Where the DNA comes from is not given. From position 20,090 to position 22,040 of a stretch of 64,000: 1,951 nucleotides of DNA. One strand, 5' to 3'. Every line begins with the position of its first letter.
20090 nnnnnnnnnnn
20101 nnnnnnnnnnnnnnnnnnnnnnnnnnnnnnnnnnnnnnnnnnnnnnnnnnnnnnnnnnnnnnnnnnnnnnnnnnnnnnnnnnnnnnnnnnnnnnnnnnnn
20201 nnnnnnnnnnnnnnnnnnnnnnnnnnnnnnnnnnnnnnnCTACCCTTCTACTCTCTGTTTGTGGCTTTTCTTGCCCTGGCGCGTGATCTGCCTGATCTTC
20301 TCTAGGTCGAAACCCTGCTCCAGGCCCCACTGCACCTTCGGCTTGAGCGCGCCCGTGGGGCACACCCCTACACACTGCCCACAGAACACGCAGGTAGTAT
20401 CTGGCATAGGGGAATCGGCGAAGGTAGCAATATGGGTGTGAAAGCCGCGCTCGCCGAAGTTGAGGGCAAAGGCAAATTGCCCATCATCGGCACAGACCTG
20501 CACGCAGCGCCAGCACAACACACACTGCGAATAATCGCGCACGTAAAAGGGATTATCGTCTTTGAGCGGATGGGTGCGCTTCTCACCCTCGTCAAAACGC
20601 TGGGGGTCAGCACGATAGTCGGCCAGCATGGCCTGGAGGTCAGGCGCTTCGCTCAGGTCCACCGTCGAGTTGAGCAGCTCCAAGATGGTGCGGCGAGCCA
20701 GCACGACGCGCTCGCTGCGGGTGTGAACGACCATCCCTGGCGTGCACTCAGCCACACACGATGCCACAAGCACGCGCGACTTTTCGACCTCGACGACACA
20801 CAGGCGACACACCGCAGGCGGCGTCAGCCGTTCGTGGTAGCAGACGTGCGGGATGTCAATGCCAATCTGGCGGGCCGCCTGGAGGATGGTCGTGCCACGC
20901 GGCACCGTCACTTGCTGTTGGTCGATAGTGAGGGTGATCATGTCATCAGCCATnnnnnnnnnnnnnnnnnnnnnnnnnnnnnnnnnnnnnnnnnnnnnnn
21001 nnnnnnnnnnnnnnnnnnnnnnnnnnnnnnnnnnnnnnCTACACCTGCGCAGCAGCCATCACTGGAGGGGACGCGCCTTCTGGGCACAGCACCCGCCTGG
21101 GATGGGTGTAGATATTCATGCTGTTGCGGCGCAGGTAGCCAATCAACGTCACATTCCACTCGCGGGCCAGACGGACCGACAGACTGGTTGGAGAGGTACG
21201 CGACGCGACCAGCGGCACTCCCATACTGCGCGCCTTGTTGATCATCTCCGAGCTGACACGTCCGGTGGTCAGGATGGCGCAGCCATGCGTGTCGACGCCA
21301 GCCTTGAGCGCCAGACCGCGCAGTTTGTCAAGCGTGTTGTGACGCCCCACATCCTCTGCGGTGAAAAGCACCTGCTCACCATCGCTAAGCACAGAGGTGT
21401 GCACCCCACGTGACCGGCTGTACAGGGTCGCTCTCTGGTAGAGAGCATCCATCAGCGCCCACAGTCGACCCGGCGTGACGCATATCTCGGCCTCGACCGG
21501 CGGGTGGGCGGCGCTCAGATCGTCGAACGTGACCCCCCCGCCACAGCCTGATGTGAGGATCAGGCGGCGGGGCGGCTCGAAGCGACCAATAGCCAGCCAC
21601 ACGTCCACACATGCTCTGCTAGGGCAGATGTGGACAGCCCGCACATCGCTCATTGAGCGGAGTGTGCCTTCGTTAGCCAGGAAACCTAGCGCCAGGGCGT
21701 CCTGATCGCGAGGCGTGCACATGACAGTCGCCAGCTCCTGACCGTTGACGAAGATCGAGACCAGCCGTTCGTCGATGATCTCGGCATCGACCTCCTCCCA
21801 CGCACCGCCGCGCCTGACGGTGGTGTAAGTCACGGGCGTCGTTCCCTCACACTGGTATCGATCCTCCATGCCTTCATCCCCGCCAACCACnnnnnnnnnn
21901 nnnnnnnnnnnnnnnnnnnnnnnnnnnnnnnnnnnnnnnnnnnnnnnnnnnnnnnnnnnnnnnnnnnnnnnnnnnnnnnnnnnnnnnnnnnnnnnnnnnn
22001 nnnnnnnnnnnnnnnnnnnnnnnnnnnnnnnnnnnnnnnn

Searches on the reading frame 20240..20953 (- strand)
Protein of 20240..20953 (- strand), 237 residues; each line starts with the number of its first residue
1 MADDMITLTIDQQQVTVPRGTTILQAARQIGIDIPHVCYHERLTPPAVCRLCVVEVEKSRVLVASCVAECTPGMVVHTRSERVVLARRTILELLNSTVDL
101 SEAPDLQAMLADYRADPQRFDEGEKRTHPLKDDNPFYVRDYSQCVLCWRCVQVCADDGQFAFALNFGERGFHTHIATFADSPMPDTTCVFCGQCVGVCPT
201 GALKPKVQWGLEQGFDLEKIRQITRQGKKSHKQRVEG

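Call 4: search_protein_families(library=pfam, proteins=[window:20240-20953:-], max_evalue=0.01)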
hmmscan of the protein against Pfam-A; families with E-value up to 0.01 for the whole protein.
window:20240-20953:- (237 aa): 11 families
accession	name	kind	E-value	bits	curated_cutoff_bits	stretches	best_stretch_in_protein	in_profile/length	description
PF13510.11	Fer2_4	-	2.9e-21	75.8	22.8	1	4-80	2-81/82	2Fe-2S iron-sulfur cluster binding domain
PF00111.32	Fer2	-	6.1e-09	36.1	21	1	10-64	3-53/77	2Fe-2S iron-sulfur cluster binding domain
PF13237.11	Fer4_10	-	1.7e-07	31.5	25.5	1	186-212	7-22/53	4Fe-4S dicluster domain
PF00037.32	Fer4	-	7.1e-07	29.2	21.1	1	187-204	7-24/24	4Fe-4S binding domain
PF12838.12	Fer4_7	-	9.7e-07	29.6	27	1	143-202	1-52/52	4Fe-4S dicluster domain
PF22117.2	Fer4_Nqo3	-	1.2e-06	29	27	1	140-203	7-66/67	NADH-quinone oxidoreductase subunit 3, ferredoxin-like domain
PF13187.11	Fer4_9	-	3.5e-06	27.4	27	1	143-202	1-51/52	4Fe-4S dicluster domain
PF13484.11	Fer4_16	-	8.9e-05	23.6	30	1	188-217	2-30/66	4Fe-4S double cluster binding domain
PF14697.11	Fer4_21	-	9.5e-05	22.9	35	1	141-202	5-56/59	4Fe-4S dicluster domain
PF17179.9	Fer4_22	-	0.00054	21.2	27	0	188-200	2-14/95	4Fe-4S dicluster domain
PF13746.11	Fer4_18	-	0.0012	19.4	27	0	184-201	57-74/114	4Fe-4S dicluster domain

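Call 5: search_protein_families(library=ncbifam, proteins=[window:20240-20953:-], max_evalue=0.01)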
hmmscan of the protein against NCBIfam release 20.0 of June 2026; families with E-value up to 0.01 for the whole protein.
window:20240-20953:- (237 aa): 34 families (the best 25 are shown)
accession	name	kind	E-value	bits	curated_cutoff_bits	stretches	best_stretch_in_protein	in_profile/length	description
NF040763.1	FeFe_hydrog_A6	exception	2.8e-57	194.4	765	1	6-207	1-209/571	NADH-dependent [FeFe] hydrogenase, group A6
NF005745.0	PRK07569.1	equivalog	8.1e-42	143.2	333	1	5-231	3-235/238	bidirectional hydrogenase complex protein HoxU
TIGR01973.1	NuoG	equivalog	2.6e-39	135.5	470.05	1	8-223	1-218/606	NADH-quinone oxidoreductase subunit NuoG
NF005895.0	PRK07860.1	equivalog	5.7e-31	107.3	802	1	3-204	15-221/811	NADH-quinone oxidoreductase subunit G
NF040762.1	Hydr_FeFe_Clost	exception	2e-30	105.9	900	1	7-206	2-207/572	ferredoxin hydrogenase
NF006305.0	PRK08493.1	equivalog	1.1e-29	103.2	591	1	5-205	1-223/819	NADH-quinone oxidoreductase subunit G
NF009454.0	PRK12814.1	equivalog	7e-19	67.6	916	1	5-94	3-92/657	putative NADPH-dependent glutamate synthase small subunit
TIGR02512.1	FeFe_hydrog_A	subfamily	3.9e-15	55.6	405.95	1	138-206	3-70/375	[FeFe] hydrogenase, group A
NF004537.0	PRK05888.1-3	equivalog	4e-07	29.8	163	1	187-204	114-131/204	NADH-quinone oxidoreductase subunit NuoI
NF009053.0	PRK12387.1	subfamily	7e-07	29.2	204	1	187-209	74-96/180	formate hydrogenlyase complex iron-sulfur subunit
NF004546.0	PRK05888.3-3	equivalog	1.1e-06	28.1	260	1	187-203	108-124/196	NADH-quinone oxidoreductase subunit NuoI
TIGR02745.1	ccoG_rdxA_fixG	equivalog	2.7e-06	26.6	316.7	1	167-201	212-246/435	cytochrome c oxidase accessory protein CcoG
NF004541.0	PRK05888.2-2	equivalog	4.6e-06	26.6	217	1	187-205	95-113/168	NADH-quinone oxidoreductase subunit NuoI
TIGR00402.1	napF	equivalog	9.3e-06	25.6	102.2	1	180-219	61-100/149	ferredoxin-type protein NapF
TIGR01971.1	NuoI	subfamily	1.4e-05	24.6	113.05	1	143-205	43-100/121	NADH-quinone oxidoreductase, chain I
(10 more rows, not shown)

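Call 33: search_solved_structures(query=window:20240-20953:-, max_evalue=1e-10)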
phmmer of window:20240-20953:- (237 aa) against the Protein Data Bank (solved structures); distinct sequences matched with E-value up to 1e-10: 70 (the best 60 are shown).
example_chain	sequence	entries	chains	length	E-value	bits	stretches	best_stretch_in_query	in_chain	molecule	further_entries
8a6t_A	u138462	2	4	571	8.3e-47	162.5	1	4-207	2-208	Electron bifurcating hydrogenase subunit HydA1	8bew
7q4v_A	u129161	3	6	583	1.6e-36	128.9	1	6-207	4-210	Iron hydrogenase HydA1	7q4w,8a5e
8oh5_C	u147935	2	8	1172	5.7e-34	120.5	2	6-96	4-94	Formate dehydrogenase-O, major subunit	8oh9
9bov_A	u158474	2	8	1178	3e-33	118.2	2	6-96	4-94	Molybdopterin oxidoreductase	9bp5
7p5h_A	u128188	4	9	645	4.6e-32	114.3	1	10-204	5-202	Fe-hydrogenase, subunit alpha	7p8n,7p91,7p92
9wxb_B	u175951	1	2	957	3.9e-31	111.2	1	6-206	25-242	Formate dehydrogenase alpha subunit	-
6tg9_A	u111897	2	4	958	1e-29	106.6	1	6-206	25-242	Formate dehydrogenase subunit alpha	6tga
7q5y_A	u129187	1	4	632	2.5e-28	102.1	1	5-220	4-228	NADH dehydrogenase I chain G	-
6gcs_A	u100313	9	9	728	4.1e-28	101.3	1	6-221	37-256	75-KDA PROTEIN (NUAM) | Subunit NUAM of NADH:Ubiquinone Oxidoreductase (Complex I) | NADH-ubiquinone oxidoreductase 78 kDa subunit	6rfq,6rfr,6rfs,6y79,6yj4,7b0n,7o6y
9f5x_C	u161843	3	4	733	1.5e-27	99.5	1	4-208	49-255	NADH:ubiquinone oxidoreductase 78 kDa subunit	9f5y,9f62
7t2r_A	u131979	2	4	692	5.3e-27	97.7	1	6-203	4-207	NiFe hydrogenase subunit A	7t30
7ar7_G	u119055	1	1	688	1.4e-26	96.4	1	3-206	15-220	NADH dehydrogenase [ubiquinone] iron-sulfur protein 1, mitochondrial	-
5o31_G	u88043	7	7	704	1.5e-26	96.2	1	2-207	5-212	NADH-ubiquinone oxidoreductase 75 kDa subunit, mitochondrial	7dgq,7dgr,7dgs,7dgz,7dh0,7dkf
5lnk_3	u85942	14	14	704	1.5e-26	96.2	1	2-207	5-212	Mitochondrial complex I, 75 kDa subunit | NADH:ubiquinone oxidoreductase core subunit S1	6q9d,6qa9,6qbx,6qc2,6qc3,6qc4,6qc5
7a23_C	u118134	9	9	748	1.6e-26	96.2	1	3-206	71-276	75kDa | NADH dehydrogenase [ubiquinone] iron-sulfur protein 1, mitochondrial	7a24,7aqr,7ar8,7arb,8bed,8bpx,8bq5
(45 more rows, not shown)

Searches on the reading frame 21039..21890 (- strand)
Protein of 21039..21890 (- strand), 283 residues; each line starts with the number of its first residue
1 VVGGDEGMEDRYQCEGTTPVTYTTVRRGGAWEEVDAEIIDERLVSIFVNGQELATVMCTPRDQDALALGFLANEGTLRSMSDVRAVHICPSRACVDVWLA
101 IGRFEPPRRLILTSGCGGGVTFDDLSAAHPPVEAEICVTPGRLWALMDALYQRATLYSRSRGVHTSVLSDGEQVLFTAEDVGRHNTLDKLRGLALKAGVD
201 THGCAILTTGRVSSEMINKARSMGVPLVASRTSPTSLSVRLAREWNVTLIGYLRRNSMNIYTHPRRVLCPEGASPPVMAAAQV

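Call 4: search_protein_families(library=pfam, proteins=[window:21039-21890:-], max_evalue=0.01)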
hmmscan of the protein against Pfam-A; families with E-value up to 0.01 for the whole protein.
window:21039-21890:- (283 aa): 1 family
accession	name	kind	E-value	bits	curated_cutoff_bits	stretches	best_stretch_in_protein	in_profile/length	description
PF02634.21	FdhD-NarQ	-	4e-70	236.7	27.2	1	40-267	2-236/237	FdhD/NarQ family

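Call 5: search_protein_families(library=ncbifam, proteins=[window:21039-21890:-], max_evalue=0.01)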
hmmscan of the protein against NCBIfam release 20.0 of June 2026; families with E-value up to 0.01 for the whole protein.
window:21039-21890:- (283 aa): 2 families
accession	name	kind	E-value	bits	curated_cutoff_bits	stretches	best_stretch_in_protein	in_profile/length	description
NF001943.0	PRK00724.1-2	equivalog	7.4e-59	199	269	1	23-267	11-272/274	formate dehydrogenase accessory sulfurtransferase FdhD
TIGR00129.1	fdhD_narQ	equivalog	2.1e-48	164.8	140.9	1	37-267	4-235/237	formate dehydrogenase accessory sulfurtransferase FdhD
